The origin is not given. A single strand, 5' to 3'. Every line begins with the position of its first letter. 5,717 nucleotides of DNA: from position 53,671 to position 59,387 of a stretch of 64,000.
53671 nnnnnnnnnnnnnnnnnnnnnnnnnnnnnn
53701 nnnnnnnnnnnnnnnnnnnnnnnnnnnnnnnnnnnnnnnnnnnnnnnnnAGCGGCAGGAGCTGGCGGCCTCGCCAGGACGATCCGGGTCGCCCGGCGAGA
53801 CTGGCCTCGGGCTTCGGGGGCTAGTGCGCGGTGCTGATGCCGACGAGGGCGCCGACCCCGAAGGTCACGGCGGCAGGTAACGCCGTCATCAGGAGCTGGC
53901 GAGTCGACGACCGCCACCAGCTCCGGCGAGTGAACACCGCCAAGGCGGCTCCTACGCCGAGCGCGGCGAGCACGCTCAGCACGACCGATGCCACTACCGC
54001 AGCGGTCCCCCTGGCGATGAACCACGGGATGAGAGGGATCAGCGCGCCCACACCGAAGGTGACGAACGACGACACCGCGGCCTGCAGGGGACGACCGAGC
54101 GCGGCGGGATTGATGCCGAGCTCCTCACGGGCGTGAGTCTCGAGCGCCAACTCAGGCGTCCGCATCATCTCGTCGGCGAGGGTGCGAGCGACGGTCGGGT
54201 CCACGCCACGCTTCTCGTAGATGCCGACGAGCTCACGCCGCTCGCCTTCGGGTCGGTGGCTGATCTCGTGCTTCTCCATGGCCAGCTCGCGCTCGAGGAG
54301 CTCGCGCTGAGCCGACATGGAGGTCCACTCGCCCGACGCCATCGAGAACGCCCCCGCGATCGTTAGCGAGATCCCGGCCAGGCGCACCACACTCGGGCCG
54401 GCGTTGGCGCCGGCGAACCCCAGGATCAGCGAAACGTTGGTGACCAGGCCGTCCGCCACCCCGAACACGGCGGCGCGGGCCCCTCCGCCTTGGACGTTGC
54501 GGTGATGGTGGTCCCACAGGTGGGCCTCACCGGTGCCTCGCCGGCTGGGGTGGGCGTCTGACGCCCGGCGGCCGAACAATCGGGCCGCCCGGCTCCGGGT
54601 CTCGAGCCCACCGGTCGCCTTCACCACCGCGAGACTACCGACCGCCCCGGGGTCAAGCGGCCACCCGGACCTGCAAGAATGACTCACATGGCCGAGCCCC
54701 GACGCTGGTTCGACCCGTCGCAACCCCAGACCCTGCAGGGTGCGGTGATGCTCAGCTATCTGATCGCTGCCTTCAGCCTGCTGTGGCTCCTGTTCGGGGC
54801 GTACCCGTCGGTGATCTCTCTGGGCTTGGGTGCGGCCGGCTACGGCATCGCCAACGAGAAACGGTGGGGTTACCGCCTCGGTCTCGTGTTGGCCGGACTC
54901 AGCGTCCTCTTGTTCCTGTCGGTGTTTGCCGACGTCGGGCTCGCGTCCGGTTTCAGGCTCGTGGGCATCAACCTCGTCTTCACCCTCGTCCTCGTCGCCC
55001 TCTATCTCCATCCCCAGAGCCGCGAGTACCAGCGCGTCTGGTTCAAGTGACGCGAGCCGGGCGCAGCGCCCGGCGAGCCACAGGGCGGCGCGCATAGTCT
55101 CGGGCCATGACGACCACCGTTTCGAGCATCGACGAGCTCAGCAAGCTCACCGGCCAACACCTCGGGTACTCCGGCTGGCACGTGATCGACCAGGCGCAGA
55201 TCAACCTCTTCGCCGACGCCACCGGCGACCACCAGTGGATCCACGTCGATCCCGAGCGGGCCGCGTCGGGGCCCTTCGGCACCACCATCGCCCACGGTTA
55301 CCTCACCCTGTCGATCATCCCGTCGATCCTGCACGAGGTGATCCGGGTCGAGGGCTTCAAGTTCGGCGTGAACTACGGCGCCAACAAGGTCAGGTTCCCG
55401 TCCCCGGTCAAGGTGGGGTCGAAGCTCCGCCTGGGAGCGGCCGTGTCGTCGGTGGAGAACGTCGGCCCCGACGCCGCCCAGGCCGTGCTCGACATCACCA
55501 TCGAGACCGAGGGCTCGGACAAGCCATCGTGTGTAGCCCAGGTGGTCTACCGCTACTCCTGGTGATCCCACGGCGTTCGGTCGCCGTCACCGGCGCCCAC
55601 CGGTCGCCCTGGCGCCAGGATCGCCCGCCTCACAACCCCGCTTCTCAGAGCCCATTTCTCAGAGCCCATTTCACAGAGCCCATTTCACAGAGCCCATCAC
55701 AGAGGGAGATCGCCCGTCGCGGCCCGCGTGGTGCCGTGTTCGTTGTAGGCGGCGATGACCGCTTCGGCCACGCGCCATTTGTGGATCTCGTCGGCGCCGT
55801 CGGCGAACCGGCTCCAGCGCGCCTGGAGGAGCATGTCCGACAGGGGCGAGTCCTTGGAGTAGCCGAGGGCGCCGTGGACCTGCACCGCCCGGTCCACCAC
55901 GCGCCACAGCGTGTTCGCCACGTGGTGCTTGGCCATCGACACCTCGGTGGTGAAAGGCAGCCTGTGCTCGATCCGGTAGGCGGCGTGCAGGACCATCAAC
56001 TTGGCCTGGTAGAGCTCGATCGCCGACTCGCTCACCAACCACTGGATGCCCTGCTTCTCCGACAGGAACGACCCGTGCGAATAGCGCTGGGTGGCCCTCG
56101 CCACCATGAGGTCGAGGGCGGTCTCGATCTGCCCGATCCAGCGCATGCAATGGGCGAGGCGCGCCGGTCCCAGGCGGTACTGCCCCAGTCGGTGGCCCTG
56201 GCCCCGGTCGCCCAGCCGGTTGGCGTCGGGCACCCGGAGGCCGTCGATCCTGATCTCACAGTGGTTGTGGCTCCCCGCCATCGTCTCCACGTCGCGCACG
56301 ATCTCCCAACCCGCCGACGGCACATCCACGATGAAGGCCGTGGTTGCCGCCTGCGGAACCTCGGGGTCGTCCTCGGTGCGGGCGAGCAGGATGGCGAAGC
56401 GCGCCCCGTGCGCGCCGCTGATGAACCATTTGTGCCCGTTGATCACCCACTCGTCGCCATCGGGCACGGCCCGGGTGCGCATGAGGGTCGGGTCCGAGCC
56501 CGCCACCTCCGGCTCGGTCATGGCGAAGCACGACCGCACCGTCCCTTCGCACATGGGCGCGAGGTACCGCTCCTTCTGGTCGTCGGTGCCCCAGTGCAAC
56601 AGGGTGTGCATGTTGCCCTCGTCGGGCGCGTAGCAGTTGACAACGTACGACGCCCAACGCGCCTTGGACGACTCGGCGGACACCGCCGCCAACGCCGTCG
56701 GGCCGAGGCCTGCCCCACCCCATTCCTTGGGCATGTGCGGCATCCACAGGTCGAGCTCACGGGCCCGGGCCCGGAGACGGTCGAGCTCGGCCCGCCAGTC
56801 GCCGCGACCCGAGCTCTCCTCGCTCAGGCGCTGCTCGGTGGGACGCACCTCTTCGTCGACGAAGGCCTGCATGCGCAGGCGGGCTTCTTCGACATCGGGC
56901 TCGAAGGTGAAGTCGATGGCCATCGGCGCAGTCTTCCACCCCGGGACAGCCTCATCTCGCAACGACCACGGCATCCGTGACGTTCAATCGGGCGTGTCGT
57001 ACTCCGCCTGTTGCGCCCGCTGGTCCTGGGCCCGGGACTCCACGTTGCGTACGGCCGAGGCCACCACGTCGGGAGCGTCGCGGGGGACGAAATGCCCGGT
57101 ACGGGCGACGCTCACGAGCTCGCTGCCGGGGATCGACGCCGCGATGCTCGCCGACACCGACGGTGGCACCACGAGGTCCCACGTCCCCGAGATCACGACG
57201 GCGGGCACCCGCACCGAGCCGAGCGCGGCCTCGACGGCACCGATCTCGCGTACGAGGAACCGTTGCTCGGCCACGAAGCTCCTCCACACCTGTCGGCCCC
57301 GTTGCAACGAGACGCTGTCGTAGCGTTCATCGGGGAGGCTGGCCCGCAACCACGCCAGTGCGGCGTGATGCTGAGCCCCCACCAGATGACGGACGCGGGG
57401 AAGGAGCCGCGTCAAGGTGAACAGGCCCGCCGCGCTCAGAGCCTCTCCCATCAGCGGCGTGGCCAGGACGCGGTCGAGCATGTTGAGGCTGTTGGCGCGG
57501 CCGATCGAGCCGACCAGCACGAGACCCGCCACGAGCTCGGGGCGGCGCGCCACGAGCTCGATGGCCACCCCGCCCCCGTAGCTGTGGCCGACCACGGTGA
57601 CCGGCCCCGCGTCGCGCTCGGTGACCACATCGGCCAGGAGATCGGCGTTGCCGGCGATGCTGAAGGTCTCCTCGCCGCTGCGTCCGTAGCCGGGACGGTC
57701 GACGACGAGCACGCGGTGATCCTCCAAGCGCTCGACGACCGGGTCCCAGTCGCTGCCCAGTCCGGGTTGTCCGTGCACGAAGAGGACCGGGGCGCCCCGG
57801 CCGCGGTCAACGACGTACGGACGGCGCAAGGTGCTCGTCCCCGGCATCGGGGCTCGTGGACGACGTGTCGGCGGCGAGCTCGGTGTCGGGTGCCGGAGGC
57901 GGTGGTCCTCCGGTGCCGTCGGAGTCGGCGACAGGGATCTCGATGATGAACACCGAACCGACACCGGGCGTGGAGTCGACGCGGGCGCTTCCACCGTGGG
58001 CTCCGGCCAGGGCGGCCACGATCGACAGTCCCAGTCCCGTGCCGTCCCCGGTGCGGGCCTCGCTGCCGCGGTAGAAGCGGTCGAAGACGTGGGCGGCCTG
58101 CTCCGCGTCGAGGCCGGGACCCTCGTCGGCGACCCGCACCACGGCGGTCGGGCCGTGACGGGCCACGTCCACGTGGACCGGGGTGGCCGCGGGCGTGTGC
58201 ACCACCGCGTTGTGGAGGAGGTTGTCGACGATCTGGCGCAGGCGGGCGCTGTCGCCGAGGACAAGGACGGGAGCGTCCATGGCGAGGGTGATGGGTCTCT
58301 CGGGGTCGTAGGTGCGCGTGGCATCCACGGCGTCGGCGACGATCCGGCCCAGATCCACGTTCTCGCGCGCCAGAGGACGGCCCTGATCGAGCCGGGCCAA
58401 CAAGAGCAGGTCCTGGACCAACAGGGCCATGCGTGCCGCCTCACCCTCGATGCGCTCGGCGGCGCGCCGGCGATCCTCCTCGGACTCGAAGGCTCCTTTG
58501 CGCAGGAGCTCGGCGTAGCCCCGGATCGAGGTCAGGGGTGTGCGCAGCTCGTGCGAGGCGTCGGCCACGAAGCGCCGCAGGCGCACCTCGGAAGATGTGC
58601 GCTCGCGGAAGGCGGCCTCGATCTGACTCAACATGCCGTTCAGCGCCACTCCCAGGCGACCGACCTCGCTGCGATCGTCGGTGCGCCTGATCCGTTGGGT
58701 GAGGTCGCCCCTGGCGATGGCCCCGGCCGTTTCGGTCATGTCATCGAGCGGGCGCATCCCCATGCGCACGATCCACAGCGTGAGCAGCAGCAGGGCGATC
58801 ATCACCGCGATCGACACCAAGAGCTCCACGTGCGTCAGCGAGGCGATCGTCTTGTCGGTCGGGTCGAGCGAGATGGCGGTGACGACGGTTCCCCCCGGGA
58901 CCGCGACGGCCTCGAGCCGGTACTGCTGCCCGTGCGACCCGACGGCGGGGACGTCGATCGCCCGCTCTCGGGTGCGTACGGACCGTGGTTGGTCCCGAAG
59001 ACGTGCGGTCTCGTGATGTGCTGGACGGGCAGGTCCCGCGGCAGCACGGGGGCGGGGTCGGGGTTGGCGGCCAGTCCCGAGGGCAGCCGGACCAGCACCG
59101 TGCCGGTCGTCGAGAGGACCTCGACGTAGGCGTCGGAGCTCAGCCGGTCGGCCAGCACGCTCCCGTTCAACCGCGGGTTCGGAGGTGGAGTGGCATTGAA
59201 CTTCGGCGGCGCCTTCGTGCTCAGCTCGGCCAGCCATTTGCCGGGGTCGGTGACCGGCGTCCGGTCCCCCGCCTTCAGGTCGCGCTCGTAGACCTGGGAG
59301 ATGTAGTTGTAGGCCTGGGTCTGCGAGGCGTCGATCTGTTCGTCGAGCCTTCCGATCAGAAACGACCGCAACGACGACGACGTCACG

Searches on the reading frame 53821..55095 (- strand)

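Call 20: search_protein_families(library=pfam, proteins=[window:53821-55095:-], max_evalue=0.001)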
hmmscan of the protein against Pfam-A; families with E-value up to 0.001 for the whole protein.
window:53821-55095:- (424 aa): 1 family
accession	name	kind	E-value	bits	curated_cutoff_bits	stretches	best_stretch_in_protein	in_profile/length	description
PF01988.24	VIT1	-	1.7e-61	208.2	28.1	1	207-415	2-213/214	VIT family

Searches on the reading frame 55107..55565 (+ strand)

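Call 20: search_protein_families(library=pfam, proteins=[window:55107-55565:+], max_evalue=0.001)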
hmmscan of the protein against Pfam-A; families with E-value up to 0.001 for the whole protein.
window:55107-55565:+ (152 aa): 2 families
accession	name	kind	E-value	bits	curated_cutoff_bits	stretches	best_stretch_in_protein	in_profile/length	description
PF01575.25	MaoC_dehydratas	-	4.4e-28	97.8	27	1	14-120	5-108/123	MaoC like domain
PF13452.11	FAS1_DH_region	-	0.00098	19.7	22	0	25-123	12-111/132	FAS1-like, dehydratase domain region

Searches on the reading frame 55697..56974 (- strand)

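Call 22: search_protein_families(library=pfam, proteins=[window:55697-56974:-], max_evalue=0.001)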
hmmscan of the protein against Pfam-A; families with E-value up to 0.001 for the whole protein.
window:55697-56974:- (425 aa): 4 families
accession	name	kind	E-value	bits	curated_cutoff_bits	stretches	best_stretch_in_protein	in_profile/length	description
PF00441.29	Acyl-CoA_dh_1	-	1.3e-33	116.7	22.4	1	258-406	1-149/150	Acyl-CoA dehydrogenase, C-terminal domain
PF02770.24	Acyl-CoA_dh_M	-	1e-18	67.7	33.3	1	149-244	1-95/97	Acyl-CoA dehydrogenase, middle domain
PF02771.21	Acyl-CoA_dh_N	-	4.4e-16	59.7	22.9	1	28-144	4-112/113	Acyl-CoA dehydrogenase, N-terminal domain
PF08028.16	Acyl-CoA_dh_2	-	6.7e-10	39.8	22.7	1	274-378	2-116/134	Acyl-CoA dehydrogenase, C-terminal domain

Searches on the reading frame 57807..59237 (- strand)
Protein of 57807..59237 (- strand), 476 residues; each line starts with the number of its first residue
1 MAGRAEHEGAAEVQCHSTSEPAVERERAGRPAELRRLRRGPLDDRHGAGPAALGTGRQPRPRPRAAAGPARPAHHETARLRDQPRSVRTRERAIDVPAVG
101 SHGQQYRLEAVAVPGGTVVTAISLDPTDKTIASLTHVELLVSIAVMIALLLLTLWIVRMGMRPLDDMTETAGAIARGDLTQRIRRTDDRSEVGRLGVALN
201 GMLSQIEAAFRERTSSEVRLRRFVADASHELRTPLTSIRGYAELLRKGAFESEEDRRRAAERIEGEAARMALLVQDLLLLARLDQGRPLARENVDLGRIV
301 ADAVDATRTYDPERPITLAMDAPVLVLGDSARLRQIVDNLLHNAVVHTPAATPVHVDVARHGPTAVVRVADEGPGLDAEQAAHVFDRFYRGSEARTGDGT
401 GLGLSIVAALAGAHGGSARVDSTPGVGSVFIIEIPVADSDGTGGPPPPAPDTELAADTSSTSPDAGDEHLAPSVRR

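Call 22: search_protein_families(library=pfam, proteins=[window:57807-59237:-], max_evalue=0.001)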
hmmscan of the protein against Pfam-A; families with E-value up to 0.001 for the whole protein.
window:57807-59237:- (476 aa): 4 families
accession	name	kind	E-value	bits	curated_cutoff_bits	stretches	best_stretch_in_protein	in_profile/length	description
PF02518.31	HATPase_c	-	1.2e-27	96.9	26.4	1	328-437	1-110/111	Histidine kinase-, DNA gyrase B-, and HSP90-like ATPase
PF00512.31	HisKA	-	1.8e-21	76.4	26.9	1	220-286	2-66/66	His Kinase A (phospho-acceptor) domain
PF00672.30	HAMP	-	6.4e-12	46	25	1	155-207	1-52/53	HAMP domain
PF13581.12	HATPase_c_2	-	0.00025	21.5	27.4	1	332-411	31-109/127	Histidine kinase-like ATPase domain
